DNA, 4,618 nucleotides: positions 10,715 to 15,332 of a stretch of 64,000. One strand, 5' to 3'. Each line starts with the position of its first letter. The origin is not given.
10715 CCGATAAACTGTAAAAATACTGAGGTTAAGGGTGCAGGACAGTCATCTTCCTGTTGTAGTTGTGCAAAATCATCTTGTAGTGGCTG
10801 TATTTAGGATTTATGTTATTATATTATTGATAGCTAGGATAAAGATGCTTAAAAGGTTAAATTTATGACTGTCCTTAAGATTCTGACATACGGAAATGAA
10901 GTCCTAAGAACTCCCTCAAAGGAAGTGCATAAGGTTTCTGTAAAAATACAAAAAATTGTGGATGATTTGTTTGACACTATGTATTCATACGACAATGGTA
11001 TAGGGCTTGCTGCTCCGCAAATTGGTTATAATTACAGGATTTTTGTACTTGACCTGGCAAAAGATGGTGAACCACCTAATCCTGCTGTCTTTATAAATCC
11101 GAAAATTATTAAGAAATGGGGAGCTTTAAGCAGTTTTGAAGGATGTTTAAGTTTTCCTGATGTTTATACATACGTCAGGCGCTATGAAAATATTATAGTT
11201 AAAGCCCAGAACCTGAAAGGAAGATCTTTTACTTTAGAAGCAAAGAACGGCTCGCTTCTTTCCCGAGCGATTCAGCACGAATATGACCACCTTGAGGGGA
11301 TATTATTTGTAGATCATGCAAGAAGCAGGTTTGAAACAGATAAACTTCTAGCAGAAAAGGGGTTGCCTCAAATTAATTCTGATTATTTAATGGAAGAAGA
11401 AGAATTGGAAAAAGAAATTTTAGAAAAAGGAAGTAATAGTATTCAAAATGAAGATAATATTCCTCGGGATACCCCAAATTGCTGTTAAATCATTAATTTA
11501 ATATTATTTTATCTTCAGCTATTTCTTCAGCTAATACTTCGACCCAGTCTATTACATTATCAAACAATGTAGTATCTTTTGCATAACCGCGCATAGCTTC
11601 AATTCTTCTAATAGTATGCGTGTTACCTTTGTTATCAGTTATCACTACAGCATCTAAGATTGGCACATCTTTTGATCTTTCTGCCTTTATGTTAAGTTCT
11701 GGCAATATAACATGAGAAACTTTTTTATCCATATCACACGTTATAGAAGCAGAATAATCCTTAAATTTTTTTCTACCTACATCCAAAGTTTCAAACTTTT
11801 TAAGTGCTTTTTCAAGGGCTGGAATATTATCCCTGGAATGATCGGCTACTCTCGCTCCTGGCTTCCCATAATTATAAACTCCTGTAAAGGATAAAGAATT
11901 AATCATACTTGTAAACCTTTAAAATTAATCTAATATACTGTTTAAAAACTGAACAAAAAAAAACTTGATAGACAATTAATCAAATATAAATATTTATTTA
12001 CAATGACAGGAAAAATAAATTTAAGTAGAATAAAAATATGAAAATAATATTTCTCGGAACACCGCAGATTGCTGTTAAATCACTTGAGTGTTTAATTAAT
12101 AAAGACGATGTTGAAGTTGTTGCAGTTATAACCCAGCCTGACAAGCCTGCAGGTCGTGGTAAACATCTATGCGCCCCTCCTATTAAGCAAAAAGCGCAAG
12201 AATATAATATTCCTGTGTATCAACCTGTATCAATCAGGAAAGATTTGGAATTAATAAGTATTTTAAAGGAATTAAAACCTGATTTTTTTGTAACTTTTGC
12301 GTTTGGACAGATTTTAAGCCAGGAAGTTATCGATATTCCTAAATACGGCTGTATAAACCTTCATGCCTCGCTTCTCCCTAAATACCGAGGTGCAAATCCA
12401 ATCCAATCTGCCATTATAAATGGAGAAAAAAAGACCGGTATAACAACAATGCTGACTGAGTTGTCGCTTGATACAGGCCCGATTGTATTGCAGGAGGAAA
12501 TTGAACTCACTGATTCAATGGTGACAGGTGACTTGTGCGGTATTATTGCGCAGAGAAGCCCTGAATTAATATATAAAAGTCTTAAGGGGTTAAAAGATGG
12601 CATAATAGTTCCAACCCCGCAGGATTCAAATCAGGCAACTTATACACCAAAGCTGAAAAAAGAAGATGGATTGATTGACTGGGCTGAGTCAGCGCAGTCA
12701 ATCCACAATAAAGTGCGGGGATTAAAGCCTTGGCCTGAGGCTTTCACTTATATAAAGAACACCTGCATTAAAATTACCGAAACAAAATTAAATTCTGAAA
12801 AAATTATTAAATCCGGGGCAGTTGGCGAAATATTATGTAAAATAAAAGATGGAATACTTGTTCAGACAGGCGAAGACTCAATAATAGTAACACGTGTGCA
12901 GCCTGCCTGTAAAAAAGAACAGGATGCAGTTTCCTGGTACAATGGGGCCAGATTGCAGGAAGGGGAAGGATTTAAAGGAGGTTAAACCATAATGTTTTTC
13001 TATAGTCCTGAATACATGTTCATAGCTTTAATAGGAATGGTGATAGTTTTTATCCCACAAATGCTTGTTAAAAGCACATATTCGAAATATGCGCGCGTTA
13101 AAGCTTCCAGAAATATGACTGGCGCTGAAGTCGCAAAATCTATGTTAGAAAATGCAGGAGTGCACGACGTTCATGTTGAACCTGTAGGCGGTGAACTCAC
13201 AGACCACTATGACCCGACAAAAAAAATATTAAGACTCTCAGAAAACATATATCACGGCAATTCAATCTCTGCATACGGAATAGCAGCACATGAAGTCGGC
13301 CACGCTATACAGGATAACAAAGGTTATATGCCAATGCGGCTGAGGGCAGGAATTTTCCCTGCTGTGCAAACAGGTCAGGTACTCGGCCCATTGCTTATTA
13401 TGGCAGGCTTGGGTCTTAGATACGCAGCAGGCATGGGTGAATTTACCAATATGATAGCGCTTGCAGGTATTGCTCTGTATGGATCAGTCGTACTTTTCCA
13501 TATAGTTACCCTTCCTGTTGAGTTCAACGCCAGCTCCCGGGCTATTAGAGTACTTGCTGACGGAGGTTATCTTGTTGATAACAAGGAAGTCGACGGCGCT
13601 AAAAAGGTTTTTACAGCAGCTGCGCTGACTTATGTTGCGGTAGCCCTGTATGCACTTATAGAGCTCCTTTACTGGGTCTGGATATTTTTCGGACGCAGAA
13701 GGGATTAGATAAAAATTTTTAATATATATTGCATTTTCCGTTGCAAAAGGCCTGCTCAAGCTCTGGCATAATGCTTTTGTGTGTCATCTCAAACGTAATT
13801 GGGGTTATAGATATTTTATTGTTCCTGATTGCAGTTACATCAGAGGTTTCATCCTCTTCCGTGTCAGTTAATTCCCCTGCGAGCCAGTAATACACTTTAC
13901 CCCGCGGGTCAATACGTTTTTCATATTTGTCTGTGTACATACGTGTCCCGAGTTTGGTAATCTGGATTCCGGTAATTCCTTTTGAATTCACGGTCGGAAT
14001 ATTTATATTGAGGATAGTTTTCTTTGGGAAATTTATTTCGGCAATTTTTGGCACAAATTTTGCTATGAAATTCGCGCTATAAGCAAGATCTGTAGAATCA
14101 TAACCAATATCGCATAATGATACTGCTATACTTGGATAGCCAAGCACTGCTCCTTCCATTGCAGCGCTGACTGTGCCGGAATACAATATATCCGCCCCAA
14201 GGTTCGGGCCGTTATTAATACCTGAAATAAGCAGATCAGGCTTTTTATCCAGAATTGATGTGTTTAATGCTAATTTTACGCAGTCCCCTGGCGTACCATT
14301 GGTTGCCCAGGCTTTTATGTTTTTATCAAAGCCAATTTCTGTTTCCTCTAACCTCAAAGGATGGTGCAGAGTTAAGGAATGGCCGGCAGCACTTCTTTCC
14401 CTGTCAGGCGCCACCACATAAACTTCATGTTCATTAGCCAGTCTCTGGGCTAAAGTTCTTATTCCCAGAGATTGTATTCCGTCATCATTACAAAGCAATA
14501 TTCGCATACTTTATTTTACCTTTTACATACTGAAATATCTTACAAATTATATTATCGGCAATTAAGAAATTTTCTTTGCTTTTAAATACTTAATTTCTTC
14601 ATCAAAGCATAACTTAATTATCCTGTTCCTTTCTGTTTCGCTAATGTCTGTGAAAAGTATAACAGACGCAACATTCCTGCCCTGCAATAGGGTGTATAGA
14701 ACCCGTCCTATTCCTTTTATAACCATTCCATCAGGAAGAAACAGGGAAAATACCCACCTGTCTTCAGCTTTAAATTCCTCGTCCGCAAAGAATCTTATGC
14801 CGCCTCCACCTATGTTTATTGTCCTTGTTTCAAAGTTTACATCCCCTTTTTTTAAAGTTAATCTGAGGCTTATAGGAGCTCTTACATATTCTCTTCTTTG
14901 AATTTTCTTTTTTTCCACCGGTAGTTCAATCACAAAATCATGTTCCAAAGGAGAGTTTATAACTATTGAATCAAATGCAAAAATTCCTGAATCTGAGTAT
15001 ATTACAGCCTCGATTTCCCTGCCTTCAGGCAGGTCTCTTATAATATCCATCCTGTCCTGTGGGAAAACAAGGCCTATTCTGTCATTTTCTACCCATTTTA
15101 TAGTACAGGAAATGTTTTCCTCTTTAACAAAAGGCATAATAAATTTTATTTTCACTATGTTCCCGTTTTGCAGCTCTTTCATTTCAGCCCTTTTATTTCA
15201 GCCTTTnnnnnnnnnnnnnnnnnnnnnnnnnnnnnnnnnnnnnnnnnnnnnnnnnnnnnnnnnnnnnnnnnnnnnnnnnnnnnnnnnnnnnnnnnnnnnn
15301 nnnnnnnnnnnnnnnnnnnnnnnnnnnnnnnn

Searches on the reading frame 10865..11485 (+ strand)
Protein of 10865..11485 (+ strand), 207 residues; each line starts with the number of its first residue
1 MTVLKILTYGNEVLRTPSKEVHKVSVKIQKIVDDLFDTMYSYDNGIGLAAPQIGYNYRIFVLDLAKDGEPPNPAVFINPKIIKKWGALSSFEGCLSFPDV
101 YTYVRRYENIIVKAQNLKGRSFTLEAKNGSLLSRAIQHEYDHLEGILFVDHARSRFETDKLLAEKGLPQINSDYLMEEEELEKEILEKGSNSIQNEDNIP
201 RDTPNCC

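Call 90: search_protein_families(library=pfam, proteins=[window:10865-11485:+], max_evalue=0.0001)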
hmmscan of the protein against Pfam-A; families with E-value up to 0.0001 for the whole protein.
window:10865-11485:+ (207 aa): 1 family
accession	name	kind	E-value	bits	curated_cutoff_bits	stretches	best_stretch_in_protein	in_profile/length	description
PF01327.26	Pep_deformylase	-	1.1e-48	165.3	22.8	1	4-154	2-152/156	Polypeptide deformylase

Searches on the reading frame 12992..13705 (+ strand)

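Call 90: search_protein_families(library=pfam, proteins=[window:12992-13705:+], max_evalue=0.0001)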
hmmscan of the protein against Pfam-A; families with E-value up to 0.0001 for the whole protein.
window:12992-13705:+ (238 aa): 1 family
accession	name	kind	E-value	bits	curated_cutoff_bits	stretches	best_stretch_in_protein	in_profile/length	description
PF04298.18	Zn_peptidase_2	-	3.8e-82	275.5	27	1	8-232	1-217/218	Putative neutral zinc metallopeptidase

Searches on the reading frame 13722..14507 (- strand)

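Call 7: search_protein_families(library=pfam, proteins=[window:13722-14507:-], max_evalue=0.01)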
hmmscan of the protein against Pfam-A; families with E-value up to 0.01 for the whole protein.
window:13722-14507:- (262 aa): 1 family
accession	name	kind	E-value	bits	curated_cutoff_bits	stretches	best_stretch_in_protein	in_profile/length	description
PF01975.23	SurE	-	1e-65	221.5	22.1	1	3-192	1-188/189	Survival protein SurE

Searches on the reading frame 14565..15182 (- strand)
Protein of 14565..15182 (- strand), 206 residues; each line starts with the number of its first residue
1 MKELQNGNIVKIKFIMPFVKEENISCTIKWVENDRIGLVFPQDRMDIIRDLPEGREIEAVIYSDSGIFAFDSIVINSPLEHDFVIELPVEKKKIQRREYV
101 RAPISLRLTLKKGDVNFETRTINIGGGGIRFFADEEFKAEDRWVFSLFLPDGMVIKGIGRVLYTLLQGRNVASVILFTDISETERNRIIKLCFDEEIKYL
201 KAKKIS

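Call 7: search_protein_families(library=pfam, proteins=[window:14565-15182:-], max_evalue=0.01)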
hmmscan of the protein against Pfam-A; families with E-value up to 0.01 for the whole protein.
window:14565-15182:- (206 aa): 2 families
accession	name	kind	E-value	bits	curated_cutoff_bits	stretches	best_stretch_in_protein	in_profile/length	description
PF07238.19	PilZ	-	1.8e-14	54.3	22.5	1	95-193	1-101/102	PilZ domain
PF12945.12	PilZNR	-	0.00054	20.5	23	1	8-77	4-72/85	Flagellar protein YcgR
